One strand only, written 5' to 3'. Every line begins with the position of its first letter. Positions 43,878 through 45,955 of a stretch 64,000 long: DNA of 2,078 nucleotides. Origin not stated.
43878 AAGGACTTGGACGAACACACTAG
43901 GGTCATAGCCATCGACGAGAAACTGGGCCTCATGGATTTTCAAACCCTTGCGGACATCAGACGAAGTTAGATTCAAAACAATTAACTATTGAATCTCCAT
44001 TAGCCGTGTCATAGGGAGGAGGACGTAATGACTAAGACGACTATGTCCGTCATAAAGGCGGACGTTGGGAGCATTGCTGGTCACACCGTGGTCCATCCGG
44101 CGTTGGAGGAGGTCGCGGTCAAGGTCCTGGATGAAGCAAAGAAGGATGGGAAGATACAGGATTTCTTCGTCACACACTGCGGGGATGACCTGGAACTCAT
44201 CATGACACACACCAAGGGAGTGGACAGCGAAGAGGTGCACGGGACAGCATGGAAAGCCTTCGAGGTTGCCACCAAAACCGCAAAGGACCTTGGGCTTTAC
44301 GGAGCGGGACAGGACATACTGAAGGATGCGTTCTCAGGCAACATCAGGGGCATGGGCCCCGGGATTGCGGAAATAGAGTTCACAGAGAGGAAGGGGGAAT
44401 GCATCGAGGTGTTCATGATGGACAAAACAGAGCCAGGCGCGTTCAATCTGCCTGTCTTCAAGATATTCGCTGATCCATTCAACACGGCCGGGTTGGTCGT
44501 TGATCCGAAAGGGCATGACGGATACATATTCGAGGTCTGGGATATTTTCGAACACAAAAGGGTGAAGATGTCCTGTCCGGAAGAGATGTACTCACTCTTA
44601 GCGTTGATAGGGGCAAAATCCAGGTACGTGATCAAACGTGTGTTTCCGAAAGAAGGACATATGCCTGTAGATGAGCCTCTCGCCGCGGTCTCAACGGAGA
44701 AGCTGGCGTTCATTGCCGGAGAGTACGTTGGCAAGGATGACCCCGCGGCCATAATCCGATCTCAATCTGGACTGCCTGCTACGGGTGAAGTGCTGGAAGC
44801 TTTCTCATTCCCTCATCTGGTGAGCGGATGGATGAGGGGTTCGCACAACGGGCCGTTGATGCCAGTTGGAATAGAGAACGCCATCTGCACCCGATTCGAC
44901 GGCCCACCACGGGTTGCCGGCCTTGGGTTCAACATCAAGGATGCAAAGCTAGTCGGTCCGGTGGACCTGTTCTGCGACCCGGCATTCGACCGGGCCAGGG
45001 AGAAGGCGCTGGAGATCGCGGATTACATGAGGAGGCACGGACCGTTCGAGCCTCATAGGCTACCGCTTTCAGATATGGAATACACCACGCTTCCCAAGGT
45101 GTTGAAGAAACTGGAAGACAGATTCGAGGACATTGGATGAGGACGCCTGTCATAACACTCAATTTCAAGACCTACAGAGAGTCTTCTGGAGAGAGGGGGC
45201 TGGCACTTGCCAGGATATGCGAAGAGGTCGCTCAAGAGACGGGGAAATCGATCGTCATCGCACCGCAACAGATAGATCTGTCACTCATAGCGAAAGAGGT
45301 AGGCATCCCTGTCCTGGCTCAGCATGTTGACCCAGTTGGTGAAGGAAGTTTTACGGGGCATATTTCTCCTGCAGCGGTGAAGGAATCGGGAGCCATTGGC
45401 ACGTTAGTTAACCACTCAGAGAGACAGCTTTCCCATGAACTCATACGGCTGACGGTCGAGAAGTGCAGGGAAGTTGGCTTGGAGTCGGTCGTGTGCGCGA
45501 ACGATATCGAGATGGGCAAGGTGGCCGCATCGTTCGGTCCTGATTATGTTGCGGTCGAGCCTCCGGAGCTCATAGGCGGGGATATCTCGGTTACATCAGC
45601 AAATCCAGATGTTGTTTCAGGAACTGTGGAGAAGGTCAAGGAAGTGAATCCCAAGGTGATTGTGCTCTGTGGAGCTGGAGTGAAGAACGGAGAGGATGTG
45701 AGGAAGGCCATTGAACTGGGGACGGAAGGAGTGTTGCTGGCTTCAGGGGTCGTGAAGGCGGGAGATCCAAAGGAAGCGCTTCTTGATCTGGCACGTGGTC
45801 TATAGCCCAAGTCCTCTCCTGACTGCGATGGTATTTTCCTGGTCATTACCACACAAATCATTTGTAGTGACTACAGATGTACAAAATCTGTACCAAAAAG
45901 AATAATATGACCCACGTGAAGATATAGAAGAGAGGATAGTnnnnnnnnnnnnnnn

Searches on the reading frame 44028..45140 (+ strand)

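Call 79: search_protein_families(library=pfam, proteins=[window:44028-45140:+], max_evalue=0.0001)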
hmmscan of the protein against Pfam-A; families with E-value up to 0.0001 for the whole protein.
window:44028-45140:+ (370 aa): 1 family
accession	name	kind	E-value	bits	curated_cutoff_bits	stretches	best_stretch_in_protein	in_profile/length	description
PF01950.21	FBPase_3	-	1e-177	591.2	25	1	3-367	1-361/361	Fructose-1,6-bisphosphatase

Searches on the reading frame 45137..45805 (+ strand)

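Call 79: search_protein_families(library=pfam, proteins=[window:45137-45805:+], max_evalue=0.0001)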
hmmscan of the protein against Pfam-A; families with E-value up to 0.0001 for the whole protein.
window:45137-45805:+ (222 aa): 2 families
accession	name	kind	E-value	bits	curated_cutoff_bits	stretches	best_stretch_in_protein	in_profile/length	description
PF00121.24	TIM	-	1.9e-40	139.4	20.1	1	4-210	1-237/245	Triosephosphate isomerase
PF05690.20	ThiG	-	4.3e-05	23.4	23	1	173-212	175-214/247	Thiazole biosynthesis protein ThiG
